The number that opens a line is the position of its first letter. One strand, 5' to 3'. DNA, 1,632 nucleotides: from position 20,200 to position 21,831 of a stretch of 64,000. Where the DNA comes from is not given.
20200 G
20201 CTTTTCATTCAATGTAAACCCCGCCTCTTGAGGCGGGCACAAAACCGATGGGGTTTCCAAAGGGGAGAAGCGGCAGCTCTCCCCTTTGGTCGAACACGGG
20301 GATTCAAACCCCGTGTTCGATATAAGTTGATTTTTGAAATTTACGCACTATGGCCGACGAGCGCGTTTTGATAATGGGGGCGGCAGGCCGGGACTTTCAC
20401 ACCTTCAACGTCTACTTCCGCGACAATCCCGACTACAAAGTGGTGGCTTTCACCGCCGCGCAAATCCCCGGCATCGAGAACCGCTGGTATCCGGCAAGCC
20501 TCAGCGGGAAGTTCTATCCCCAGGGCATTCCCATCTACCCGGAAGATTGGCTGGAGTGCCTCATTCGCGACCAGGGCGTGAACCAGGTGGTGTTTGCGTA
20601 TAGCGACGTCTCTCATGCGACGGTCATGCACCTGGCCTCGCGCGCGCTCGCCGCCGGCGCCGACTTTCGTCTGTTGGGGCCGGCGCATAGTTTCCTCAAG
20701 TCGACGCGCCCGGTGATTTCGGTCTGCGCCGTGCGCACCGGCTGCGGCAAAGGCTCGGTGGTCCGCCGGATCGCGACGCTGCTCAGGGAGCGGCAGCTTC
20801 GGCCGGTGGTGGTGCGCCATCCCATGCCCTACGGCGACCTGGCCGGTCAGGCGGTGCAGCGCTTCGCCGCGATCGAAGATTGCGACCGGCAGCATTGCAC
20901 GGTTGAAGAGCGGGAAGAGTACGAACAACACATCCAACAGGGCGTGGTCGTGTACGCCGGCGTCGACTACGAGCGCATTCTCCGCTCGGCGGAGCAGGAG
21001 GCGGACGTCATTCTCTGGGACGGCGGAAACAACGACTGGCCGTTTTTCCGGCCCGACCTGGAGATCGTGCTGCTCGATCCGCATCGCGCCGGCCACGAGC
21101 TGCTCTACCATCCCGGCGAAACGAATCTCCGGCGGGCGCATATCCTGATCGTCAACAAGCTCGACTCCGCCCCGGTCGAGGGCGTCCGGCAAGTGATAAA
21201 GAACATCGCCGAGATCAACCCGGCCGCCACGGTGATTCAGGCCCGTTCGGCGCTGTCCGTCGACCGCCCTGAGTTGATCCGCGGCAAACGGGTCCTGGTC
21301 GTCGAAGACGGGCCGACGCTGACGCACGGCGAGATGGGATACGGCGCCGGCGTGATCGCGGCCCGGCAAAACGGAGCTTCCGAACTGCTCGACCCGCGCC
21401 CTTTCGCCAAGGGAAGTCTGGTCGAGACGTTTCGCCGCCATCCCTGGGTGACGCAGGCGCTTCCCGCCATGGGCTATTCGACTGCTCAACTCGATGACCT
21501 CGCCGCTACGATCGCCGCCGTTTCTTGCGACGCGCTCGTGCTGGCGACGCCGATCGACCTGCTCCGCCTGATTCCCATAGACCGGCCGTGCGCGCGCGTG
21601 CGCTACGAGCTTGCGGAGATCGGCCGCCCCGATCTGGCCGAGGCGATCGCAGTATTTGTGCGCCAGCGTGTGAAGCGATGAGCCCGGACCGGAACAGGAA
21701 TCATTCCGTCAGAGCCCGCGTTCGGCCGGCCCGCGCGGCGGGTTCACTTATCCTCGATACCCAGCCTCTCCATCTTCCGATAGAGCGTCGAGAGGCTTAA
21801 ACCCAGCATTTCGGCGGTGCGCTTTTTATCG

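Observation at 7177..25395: Gene content mirrors the mycobacterial DosR dormancy regulon but is wired through sigma54 and a GAF-PAS kinase, next to NO reductase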

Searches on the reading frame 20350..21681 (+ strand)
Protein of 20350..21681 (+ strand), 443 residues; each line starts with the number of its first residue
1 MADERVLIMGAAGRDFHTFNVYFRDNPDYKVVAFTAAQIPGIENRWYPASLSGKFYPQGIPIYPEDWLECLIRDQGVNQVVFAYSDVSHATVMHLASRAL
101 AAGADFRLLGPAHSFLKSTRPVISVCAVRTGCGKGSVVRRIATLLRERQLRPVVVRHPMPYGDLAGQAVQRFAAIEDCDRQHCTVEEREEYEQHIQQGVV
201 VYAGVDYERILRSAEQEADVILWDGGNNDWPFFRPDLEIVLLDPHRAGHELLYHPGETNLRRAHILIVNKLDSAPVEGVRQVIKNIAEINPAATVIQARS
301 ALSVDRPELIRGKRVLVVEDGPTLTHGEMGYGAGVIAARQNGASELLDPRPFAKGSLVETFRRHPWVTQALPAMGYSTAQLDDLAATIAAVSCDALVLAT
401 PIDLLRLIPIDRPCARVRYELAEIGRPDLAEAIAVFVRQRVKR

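Call 5: search_protein_families(library=pfam, proteins=[window:20350-21681:+])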
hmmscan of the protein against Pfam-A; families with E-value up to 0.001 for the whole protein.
window:20350-21681:+ (443 aa): 0 families

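Call 13: search_protein_families(library=pfam, proteins=[window:20350-21681:+], max_evalue=0.1)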
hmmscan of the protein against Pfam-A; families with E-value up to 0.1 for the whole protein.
window:20350-21681:+ (443 aa): 3 families
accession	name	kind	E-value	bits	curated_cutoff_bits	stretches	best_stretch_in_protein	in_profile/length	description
PF02606.20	LpxK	-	0.001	18.7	27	1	117-275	32-191/328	Tetraacyldisaccharide-1-P 4'-kinase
PF02492.25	cobW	-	0.0094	16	20.7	1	236-296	116-179/180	CobW/HypB/UreG, nucleotide-binding domain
PF02780.25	Transketolase_C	-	0.083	13.2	25.9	0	275-341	20-86/124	Transketolase, C-terminal domain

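Call 14: search_protein_families(library=ncbifam, proteins=[window:20350-21681:+], max_evalue=0.001)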
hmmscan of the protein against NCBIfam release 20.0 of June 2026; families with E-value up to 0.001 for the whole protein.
window:20350-21681:+ (443 aa): 0 families

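Call 34: search_solved_structures(query=window:20350-21681:+, max_evalue=0.01, show_alignments=1)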
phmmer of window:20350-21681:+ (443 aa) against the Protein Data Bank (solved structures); distinct sequences matched with E-value up to 0.01: 0.

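Call 36: find_homologous_proteins(query=window:20350-21681:+, max_evalue=1e-10)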
Query window:20350-21681:+ (443 aa): 8000 proteins with E <= 1e-10 among 8000 candidates; the best 120 are listed.
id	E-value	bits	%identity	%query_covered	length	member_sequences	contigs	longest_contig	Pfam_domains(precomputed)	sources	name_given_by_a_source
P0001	1.9e-282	955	95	100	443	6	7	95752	-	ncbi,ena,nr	ncbi:MAG: GTPase [Deltaproteobacteria bacterium RIFCSPLOWO2_12_FULL_60_19]|nr:MAG: GTPase [Deltaprot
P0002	1.7e-238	810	79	100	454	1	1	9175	-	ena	-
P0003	1.3e-235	800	76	100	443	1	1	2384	-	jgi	jgi:predicted GTPase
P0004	2.0e-235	800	78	100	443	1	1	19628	-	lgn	-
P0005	6.7e-235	798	78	100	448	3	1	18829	-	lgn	-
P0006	9.0e-235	798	78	100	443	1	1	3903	-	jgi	jgi:predicted GTPase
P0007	7.6e-234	795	77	100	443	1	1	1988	-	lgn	-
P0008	1.8e-233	793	76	100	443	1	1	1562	-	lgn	-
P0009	2.1e-233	793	78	100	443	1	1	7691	-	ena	-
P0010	2.3e-233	793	77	100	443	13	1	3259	-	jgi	-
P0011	2.8e-233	793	76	100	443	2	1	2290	-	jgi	jgi:predicted GTPase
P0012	5.1e-233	792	78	99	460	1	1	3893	-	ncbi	-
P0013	1.0e-232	791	78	99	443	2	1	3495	-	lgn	-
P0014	1.1e-232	791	77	100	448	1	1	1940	-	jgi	jgi:predicted GTPase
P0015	1.4e-232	791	77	99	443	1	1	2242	-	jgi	jgi:predicted GTPase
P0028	8.5e-228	775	75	99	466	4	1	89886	-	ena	-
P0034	1.9e-227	774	76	100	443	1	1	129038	-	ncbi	-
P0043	1.5e-225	767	75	99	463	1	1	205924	-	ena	-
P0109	3.1e-221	753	73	100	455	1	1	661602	-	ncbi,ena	-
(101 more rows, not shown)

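Call 37: find_encoding_contigs(protein=P0001, flank=10000, max_places=3)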
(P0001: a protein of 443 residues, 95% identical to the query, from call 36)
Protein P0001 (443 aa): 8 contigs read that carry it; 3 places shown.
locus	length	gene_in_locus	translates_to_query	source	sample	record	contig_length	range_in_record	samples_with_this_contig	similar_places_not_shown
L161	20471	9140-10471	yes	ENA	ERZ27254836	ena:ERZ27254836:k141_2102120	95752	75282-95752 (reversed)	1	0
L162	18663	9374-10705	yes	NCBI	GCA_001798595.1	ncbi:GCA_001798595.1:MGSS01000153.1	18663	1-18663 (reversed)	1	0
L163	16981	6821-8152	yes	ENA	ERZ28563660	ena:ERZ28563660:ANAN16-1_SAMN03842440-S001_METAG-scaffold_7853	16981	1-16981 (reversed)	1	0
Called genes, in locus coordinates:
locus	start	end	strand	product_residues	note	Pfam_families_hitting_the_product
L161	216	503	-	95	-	-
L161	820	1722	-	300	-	PF01040:UbiA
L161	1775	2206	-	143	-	PF00582:Usp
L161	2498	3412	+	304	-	PF00582:Usp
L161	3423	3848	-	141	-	PF10025:DUF2267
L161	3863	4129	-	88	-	PF06628:Catalase-rel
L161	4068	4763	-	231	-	PF00199:Catalase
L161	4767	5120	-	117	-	PF11154:DUF2934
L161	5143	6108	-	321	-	PF00483:NTP_transferase, PF12804:NTP_transf_3 (weak)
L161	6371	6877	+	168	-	PF00582:Usp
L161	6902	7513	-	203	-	PF02482:Ribosomal_S30AE, PF00313:CSD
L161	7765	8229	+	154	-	PF02566:OsmC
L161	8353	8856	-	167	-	PF04969:CS (weak), PF00011:HSP20, PF17886:ArsA_HSP20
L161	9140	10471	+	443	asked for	-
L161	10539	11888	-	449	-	PF00072:Response_reg, PF00158:Sigma54_activat, PF13191:AAA_16 (weak), PF14532:Sigma54_activ_2, PF07728:AAA_5 (weak), PF25601:AAA_lid_14, PF02954:HTH_8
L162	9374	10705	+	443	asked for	-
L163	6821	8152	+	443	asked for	-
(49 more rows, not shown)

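Call 38: find_encoding_contigs(protein=P0034, flank=10000, max_places=2)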
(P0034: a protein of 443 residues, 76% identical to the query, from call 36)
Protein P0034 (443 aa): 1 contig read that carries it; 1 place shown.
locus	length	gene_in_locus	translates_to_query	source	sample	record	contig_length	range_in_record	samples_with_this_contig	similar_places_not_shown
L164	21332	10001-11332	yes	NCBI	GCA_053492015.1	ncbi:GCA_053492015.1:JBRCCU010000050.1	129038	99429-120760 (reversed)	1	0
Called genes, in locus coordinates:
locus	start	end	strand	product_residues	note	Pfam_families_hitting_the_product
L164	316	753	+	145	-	PF10025:DUF2267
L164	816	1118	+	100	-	PF08734:GYD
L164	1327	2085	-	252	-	PF04972:BON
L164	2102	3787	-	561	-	PF00343:Phosphorylase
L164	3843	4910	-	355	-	PF00034:Cytochrom_C, PF13442:Cytochrome_CBB3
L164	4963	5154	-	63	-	-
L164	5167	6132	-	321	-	PF13442:Cytochrome_CBB3, PF00034:Cytochrom_C, PF13442:Cytochrome_CBB3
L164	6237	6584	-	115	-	PF07883:Cupin_2 (faint)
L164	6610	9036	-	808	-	PF01326:PPDK_N, PF00391:PEP-utilizers, PF02896:PEP-utilizers_C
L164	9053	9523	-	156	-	PF04073:tRNA_edit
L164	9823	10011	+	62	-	-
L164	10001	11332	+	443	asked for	-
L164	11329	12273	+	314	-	PF00696:AA_kinase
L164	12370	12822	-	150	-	PF00582:Usp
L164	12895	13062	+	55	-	-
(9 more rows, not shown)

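Call 39: find_encoding_contigs(protein=P0043, flank=10000, max_places=1)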
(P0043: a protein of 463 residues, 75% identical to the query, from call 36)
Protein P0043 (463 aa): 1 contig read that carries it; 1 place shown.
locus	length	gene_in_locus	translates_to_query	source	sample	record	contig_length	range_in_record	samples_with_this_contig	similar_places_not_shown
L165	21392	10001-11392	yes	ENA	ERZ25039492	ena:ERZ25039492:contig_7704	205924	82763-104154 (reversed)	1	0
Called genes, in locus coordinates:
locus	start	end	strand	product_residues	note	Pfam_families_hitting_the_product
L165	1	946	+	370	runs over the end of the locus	PF01758:SBF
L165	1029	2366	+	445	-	-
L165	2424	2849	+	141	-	-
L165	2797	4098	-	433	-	PF02754:CCG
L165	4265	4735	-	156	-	PF02566:OsmC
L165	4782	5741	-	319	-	PF13380:CoA_binding_2, PF00571:CBS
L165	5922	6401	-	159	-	PF01980:TrmO_N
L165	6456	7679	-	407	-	PF00871:Acetate_kinase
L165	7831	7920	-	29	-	-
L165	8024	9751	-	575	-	PF00343:Phosphorylase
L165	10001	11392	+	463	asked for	-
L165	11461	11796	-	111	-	PF00034:Cytochrom_C, PF13442:Cytochrome_CBB3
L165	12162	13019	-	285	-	PF00586:AIRS, PF02769:AIRS_C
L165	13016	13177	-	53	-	-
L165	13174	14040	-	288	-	PF00378:ECH_1, PF16113:ECH_2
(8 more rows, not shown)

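Call 40: find_encoding_contigs(protein=P0109, flank=10000, max_places=1)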
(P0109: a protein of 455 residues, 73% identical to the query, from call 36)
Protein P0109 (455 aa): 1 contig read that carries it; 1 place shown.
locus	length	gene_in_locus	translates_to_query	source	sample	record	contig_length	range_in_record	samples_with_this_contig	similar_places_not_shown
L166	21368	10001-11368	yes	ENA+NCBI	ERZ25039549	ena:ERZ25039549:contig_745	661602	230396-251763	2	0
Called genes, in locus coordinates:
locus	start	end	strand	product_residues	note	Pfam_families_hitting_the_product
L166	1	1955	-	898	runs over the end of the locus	PF00690:Cation_ATPase_N, PF00122:E1-E2_ATPase, PF00702:Hydrolase, PF13246:Cation_ATPase, PF12710:HAD (weak), PF08282:Hydrolase_3 (faint), PF00689:Cation_ATPase_C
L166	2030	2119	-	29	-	-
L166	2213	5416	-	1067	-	PF00873:ACR_tran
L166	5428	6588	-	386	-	PF25919:BSH_CusB (faint), PF25973:BSH_CzcB (weak), PF25917:BSH_RND, PF25994:HH_AprE (weak), PF25954:Beta-barrel_RND_2 (weak), PF25967:RND-MFP_C, PF25989:YknX_C, PF25975:CzcB_C (weak), +1 more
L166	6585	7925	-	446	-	PF02321:OEP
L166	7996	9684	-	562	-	PF00343:Phosphorylase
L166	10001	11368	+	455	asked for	-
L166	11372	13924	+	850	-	PF00690:Cation_ATPase_N (weak), PF00122:E1-E2_ATPase, PF00702:Hydrolase, PF13246:Cation_ATPase, PF08282:Hydrolase_3 (faint), PF00689:Cation_ATPase_C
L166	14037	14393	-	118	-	-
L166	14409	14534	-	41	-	-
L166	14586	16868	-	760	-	PF22085:NorB_cytochrome_c-like, PF00115:COX1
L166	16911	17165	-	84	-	PF04343:DUF488, PF22751:DUF488-N3a, PF22752:DUF488-N3i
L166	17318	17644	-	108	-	PF01814:Hemerythrin (faint)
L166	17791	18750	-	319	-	PF01040:UbiA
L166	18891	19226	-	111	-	PF02627:CMD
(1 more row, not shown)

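Call 41: find_encoding_contigs(protein=P0028, flank=10000, max_places=1)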
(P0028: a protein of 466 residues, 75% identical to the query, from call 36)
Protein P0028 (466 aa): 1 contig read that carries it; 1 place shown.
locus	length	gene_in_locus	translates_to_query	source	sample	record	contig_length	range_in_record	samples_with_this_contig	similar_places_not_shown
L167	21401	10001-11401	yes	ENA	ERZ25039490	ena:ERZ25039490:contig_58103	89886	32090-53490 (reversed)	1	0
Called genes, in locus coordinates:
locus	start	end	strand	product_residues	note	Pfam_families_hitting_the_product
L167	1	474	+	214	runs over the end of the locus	PF01758:SBF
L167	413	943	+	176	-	PF01758:SBF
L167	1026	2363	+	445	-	-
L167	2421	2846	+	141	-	PF01545:Cation_efflux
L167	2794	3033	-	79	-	-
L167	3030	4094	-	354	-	PF13183:Fer4_8 (faint), PF13534:Fer4_17 (weak), PF02754:CCG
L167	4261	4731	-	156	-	PF02566:OsmC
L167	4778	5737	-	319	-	PF13380:CoA_binding_2, PF00571:CBS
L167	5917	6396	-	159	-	PF01980:TrmO_N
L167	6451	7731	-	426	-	PF00871:Acetate_kinase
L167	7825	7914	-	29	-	-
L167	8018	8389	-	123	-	-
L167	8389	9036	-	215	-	PF00343:Phosphorylase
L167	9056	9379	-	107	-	-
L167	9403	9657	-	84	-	PF00343:Phosphorylase (weak)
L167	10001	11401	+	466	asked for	-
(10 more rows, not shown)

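Call 72: predict_structure(alignment_id=A3)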
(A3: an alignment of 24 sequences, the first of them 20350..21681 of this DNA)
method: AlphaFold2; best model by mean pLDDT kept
length: 443 residues; sequences in the alignment: 24
mean_pLDDT: 80.5   pTM: 0.80
mean pLDDT of the five models: 80.5, 80.1, 79.7, 76.8, 61.5
residues with pLDDT >= 90: 129; 70-90: 227; 50-70: 74; < 50: 13
segments of 3 or more residues with pLDDT < 50: 254-256, 322-329
pLDDT, mean of each block of 10 residues (from residue 1): 81 74 89 81 83 90 91 94 66 86 86 75 76 76 93 80 77 83 71 83 84 92 70 74 65 51 83 75 83 86 89 90 43 80 92 87 74 72 91 91 80 85 85 91 64
secondary structure, 60 per line:
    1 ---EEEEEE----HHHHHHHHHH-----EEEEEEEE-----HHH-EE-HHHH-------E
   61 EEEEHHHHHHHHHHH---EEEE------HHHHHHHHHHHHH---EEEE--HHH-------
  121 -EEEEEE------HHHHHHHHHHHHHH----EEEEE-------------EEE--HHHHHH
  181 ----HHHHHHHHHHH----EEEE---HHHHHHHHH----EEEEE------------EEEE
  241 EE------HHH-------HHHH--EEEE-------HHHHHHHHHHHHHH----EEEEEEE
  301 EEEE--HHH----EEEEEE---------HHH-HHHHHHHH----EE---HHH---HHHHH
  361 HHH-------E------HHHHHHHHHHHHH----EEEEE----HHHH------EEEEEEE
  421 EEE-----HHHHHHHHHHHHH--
elements in order: E4-9 H14-23 E29-36 H49-52 E60-64 H65-75 E79-82 H89-101 E105-108 E122-127 H134-147 E152-156 E170-172 H175-180 H185-195 E200-203 H207-215 E220-224 E237-242 H259-262 E265-268 H276-289 E294-304 E314-319 H333-340 H356-363 H378-390 E395-399 H404-407 E414-423 H429-441

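Call 74: fold_search(model_id=the predicted structure, library=pdb)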
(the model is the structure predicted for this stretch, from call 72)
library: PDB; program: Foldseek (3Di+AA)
matches with E <= 10: 1461; with E <= 0.001: 81
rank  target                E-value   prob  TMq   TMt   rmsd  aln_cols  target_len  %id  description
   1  8oru_AAA              1.7e-19  1.00  0.49  0.47  16.1       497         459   15  cyclic 2,3-diphosphoglycerate synthetase from the hyperthermophilic archaeon Methanothermus fervidus bound to 2,3-di (released 2023-12-06)
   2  8ork                  3.0e-17  1.00  0.44  0.42  17.2       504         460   14  cyclic 2,3-diphosphoglycerate synthetase from the hyperthermophilic archaeon Methanothermus fervidus (released 2023-12-06)
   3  4ehy                  1.7e-08  1.00  0.47  0.65   4.8       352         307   13  Crystal structure of LpxK from Aquifex aeolicus in complex with ADP/Mg2+ at 2.2 angstrom resolution (released 2012-08-29)
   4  4ehx                  3.4e-08  1.00  0.43  0.58   5.6       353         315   14  Crystal structure of LpxK from Aquifex aeolicus at 1.9 angstrom resolution (released 2012-08-29)
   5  4lkv_B                1.5e-07  1.00  0.42  0.57   6.6       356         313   14  Determinants of lipid substrate and membrane binding for the tetraacyldisaccharide-1-phosphate 4 -kinase LpxK (released 2014-07-09)
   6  2hf8_A                1.6e-06  1.00  0.26  0.51   5.5       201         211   17  Crystal structure of HypB from Methanocaldococcus jannaschii in the triphosphate form, in complex with zinc (released 2006-07-04)
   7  2g0t_B                3.4e-05  1.00  0.21  0.27  15.3       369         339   11  Crystal structure of a putative nucleotide binding protein (tm0796) from Thermotoga maritima at 2.67 A resolution (released 2006-02-28)
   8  2g0t_A                3.8e-05  1.00  0.22  0.28  15.6       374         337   11  Crystal structure of a putative nucleotide binding protein (tm0796) from Thermotoga maritima at 2.67 A resolution (released 2006-02-28)
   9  9ir6_A                3.8e-05  0.97  0.25  0.24  16.6       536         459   11  Crystal structure of UDP-N-acetylmuramic Acid L-alanine ligase (MurC) from Roseburia faecis in complex with UNAM (released 2025-04-09)
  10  5l3r_A                4.6e-05  1.00  0.27  0.43   5.6       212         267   18  Structure of the GTPase heterodimer of chloroplast SRP54 and FtsY from Arabidopsis thaliana (released 2016-06-08)
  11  6cau                  4.6e-05  1.00  0.29  0.37   8.0       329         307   14  UDP-N-acetylmuramate--alanine ligase from Acinetobacter baumannii AB5075-UW with AMPPNP (released 2018-03-07)
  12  2obn_B                5.1e-05  1.00  0.24  0.30  15.6       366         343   11  Crystal structure of a duf1611 family protein (ava_3511) from anabaena variabilis atcc 29413 at 2.30 A resolution (released 2007-01-16)
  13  5l3r_C                6.1e-05  1.00  0.28  0.43  13.4       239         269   16  Structure of the GTPase heterodimer of chloroplast SRP54 and FtsY from Arabidopsis thaliana (released 2016-06-08)
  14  3ea0_B                6.8e-05  1.00  0.28  0.47   8.2       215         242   16  Crystal Structure of ParA Family ATPase from Chlorobium tepidum TLS (released 2008-09-23)
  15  4hi0_E                8.6e-05  1.00  0.25  0.52   6.3       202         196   13  Crystal Structure of Helicobacter pylori Urease Accessory Protein UreF/H/G complex (released 2013-10-16)
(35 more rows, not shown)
